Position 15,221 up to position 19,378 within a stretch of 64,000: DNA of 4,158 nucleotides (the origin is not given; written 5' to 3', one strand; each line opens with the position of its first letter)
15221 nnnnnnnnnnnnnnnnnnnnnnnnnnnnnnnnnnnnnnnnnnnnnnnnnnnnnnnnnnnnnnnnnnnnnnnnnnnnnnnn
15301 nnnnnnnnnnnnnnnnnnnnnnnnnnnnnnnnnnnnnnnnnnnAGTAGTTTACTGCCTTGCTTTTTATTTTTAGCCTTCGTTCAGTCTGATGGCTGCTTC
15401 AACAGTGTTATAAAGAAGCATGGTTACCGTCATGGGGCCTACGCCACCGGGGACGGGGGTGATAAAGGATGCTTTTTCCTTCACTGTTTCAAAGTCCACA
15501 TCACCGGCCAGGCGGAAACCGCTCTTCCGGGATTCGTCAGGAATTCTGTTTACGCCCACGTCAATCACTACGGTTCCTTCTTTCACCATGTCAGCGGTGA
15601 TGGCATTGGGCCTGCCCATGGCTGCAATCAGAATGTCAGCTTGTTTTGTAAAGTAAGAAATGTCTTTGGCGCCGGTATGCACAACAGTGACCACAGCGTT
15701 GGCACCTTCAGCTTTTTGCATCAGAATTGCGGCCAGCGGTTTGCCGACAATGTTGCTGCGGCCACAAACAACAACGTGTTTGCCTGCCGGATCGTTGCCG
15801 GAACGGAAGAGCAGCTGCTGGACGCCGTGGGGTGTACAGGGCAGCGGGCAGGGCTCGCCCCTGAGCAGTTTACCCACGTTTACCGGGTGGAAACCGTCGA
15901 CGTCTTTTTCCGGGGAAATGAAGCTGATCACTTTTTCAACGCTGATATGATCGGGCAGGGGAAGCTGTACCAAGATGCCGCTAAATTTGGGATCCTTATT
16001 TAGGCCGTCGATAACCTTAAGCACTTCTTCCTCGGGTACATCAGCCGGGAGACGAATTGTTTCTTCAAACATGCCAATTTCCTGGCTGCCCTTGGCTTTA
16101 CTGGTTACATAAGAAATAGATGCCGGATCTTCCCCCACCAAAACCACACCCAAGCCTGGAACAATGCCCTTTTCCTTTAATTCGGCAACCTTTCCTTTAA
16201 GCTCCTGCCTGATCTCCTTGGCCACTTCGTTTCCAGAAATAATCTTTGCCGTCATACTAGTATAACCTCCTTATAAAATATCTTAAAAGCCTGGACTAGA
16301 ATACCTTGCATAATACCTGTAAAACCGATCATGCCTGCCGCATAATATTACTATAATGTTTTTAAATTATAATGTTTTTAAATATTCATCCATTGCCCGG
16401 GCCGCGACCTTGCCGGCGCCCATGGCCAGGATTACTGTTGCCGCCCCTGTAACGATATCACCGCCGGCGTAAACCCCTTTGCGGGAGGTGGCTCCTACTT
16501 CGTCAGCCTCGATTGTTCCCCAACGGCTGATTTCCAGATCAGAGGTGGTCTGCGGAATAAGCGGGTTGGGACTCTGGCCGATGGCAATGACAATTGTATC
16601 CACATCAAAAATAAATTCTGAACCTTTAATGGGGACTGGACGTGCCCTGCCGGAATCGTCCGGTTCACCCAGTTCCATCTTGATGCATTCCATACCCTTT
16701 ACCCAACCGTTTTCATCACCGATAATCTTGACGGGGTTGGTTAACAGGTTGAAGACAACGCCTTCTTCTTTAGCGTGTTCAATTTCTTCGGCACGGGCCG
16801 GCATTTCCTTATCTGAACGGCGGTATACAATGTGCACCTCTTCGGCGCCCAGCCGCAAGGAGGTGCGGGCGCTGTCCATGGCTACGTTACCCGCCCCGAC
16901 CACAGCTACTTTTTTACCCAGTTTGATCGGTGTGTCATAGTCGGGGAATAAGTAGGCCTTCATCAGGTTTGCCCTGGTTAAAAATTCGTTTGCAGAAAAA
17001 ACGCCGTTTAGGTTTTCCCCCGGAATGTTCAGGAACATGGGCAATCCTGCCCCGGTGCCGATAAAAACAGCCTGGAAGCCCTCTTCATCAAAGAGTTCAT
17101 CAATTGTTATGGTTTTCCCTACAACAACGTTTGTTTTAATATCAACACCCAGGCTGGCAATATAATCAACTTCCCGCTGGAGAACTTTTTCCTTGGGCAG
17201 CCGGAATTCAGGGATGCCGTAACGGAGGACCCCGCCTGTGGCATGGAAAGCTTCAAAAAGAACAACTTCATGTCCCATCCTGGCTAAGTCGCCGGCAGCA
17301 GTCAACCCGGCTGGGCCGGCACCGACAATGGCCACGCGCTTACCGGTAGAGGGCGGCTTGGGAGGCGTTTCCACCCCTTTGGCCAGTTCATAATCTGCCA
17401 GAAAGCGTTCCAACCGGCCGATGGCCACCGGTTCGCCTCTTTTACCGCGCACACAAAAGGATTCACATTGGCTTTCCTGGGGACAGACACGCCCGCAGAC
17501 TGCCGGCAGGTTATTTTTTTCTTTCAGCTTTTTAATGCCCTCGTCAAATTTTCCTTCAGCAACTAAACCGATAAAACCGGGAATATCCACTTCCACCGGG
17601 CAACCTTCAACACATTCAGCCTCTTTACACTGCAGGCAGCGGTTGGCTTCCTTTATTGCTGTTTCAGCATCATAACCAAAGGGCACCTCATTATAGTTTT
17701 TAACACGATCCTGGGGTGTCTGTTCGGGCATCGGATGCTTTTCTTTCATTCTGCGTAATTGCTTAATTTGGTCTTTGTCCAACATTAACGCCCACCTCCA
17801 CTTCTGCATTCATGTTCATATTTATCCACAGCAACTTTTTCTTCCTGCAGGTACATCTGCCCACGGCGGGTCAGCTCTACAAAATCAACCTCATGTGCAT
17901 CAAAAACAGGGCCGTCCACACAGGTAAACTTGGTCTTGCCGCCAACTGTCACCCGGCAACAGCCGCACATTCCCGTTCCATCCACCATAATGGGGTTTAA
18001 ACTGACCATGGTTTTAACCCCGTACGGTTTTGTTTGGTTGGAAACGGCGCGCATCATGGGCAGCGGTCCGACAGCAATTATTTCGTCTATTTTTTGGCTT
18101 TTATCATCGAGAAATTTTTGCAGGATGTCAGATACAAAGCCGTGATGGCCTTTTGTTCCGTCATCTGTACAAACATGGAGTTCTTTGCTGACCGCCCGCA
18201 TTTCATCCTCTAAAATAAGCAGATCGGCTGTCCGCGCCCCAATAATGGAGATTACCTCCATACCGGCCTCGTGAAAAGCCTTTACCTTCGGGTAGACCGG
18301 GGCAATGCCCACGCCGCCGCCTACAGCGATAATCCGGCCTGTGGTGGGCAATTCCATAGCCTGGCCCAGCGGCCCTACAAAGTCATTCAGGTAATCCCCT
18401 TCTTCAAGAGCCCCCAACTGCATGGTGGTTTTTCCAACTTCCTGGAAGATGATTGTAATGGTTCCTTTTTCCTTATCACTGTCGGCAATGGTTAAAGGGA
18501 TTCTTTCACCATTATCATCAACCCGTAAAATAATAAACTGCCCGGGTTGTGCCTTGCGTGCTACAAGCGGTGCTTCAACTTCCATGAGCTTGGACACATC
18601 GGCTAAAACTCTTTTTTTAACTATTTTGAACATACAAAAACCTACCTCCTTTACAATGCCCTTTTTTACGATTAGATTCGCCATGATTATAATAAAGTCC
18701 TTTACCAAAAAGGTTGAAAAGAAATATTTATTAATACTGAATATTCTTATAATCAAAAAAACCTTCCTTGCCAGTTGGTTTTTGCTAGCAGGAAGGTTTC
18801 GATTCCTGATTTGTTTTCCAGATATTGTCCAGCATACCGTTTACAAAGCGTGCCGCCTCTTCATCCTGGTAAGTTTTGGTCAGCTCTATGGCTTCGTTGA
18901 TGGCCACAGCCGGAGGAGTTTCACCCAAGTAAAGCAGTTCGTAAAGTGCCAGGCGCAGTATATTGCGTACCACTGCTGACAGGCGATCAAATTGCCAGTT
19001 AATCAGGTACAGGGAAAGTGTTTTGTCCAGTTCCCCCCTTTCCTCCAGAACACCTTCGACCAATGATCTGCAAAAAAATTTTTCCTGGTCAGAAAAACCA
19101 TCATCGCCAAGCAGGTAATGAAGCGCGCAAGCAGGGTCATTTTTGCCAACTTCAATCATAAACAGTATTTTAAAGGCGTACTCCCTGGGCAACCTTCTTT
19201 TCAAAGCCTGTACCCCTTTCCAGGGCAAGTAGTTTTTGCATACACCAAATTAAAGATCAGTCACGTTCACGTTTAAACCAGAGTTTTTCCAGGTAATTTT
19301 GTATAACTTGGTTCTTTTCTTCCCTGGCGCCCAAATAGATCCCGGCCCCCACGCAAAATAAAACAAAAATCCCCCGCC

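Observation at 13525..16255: Three tandem folD paralogues with progressively degenerate catalytic motifs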

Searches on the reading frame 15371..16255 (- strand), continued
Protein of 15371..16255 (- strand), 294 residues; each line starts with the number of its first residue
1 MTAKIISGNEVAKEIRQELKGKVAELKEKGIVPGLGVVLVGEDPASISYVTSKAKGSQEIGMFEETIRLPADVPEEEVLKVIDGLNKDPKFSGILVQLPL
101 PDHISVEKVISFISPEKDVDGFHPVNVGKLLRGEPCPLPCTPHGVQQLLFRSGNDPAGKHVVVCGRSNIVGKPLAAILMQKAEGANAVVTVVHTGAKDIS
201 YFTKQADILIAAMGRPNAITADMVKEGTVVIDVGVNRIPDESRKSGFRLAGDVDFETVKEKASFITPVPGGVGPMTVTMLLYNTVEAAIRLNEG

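Call 36: find_encoding_contigs(protein=P0278, flank=7000, max_places=3)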
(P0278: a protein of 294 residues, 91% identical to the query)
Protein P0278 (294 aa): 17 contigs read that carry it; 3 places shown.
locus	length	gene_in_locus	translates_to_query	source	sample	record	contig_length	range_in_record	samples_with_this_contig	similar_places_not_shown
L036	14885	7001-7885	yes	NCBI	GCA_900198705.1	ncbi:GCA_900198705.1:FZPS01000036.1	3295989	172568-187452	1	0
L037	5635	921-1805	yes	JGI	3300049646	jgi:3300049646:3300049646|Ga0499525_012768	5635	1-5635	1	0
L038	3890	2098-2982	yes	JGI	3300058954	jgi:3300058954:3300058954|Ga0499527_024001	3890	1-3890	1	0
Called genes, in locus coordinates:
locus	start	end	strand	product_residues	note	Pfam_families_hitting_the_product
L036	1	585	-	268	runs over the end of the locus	-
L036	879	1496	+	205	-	-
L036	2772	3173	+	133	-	-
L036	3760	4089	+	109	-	PF03819:MazG, PF12643:MazG-like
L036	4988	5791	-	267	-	PF01256:Carb_kinase (weak), PF08543:Phos_pyr_kin, PF00294:PfkB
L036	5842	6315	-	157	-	PF01964:ThiC_Rad_SAM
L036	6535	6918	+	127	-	PF07992:Pyr_redox_2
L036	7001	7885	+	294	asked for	PF00763:THF_DHG_CYH, PF02882:THF_DHG_CYH_C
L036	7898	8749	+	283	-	PF00763:THF_DHG_CYH, PF02882:THF_DHG_CYH_C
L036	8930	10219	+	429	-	PF06253:MTTB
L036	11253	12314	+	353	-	PF00438:S-AdoMet_synt_N, PF02772:S-AdoMet_synt_M, PF02773:S-AdoMet_synt_C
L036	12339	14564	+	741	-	PF23139:OB_YrrC, PF10391:DNA_pol_lambd_f (faint), PF14520:HHH_5 (weak), PF14490:HHH_RecD2, PF13245:AAA_19, PF13604:AAA_30, PF18335:SH3_13, PF13538:UvrD_C_2, +2 more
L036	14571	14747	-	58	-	PF09388:SpoOE-like (weak)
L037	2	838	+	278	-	?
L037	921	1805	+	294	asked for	PF00763:THF_DHG_CYH, PF02882:THF_DHG_CYH_C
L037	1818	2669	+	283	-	PF00763:THF_DHG_CYH, PF02882:THF_DHG_CYH_C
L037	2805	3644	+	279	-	PF00763:THF_DHG_CYH, PF02882:THF_DHG_CYH_C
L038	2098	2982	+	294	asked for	PF00763:THF_DHG_CYH, PF02882:THF_DHG_CYH_C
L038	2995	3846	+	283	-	PF00763:THF_DHG_CYH, PF02882:THF_DHG_CYH_C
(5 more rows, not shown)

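Call 73: find_encoding_contigs(protein=P0366, flank=6000, max_places=2)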
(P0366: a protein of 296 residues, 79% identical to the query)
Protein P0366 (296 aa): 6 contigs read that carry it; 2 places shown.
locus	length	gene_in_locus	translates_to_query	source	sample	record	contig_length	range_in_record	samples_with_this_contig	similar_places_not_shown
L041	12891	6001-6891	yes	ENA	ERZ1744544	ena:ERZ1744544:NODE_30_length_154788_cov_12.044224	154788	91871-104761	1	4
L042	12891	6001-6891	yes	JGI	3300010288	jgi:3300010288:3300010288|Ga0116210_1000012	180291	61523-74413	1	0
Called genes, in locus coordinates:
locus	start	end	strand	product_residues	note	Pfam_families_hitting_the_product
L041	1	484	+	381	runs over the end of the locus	PF02771:Acyl-CoA_dh_N, PF02770:Acyl-CoA_dh_M, PF00441:Acyl-CoA_dh_1, PF08028:Acyl-CoA_dh_2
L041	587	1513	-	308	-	PF01180:DHO_dh, PF01207:Dus, PF00977:His_biosynth (faint), PF03060:NMO (weak)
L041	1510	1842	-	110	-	PF01910:Thiamine_BP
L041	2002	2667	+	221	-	PF13420:Acetyltransf_4 (weak), PF13673:Acetyltransf_10, PF00583:Acetyltransf_1, PF13302:Acetyltransf_3 (weak), PF13508:Acetyltransf_7, PF08445:FR47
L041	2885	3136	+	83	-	PF00096:zf-C2H2 (faint), PF12171:zf-C2H2_jaz (faint)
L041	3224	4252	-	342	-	PF01118:Semialdhyde_dh, PF22698:Semialdhyde_dhC_1, PF02774:Semialdhyde_dhC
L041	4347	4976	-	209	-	PF00300:His_Phos_1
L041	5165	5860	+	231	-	PF02511:Thy1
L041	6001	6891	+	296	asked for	PF00763:THF_DHG_CYH, PF02882:THF_DHG_CYH_C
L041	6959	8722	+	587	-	PF01268:FTHFS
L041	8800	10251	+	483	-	PF02629:CoA_binding, PF13380:CoA_binding_2, PF13607:Succ_CoA_lig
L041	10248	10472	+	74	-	PF11146:DUF2905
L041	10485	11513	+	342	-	PF02547:Queuosine_synth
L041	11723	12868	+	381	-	PF01032:FecCD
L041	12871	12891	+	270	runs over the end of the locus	PF00005:ABC_tran, PF02463:SMC_N (weak), PF13304:AAA_21 (faint)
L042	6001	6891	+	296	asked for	PF00763:THF_DHG_CYH, PF02882:THF_DHG_CYH_C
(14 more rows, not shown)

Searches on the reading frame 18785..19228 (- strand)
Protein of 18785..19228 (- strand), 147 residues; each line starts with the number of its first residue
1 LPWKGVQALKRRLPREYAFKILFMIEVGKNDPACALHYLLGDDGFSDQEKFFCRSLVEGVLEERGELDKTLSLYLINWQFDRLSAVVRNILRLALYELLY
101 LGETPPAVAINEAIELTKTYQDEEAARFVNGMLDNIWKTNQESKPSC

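Call 83: search_protein_families(library=pfam, proteins=[window:18785-19228:-], max_evalue=0.000001)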
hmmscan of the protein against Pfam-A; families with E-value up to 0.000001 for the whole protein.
window:18785-19228:- (147 aa): 1 family
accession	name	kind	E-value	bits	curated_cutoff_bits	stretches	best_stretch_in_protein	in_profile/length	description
PF01029.23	NusB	-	4.1e-35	121.5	23.1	1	14-136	3-131/133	NusB family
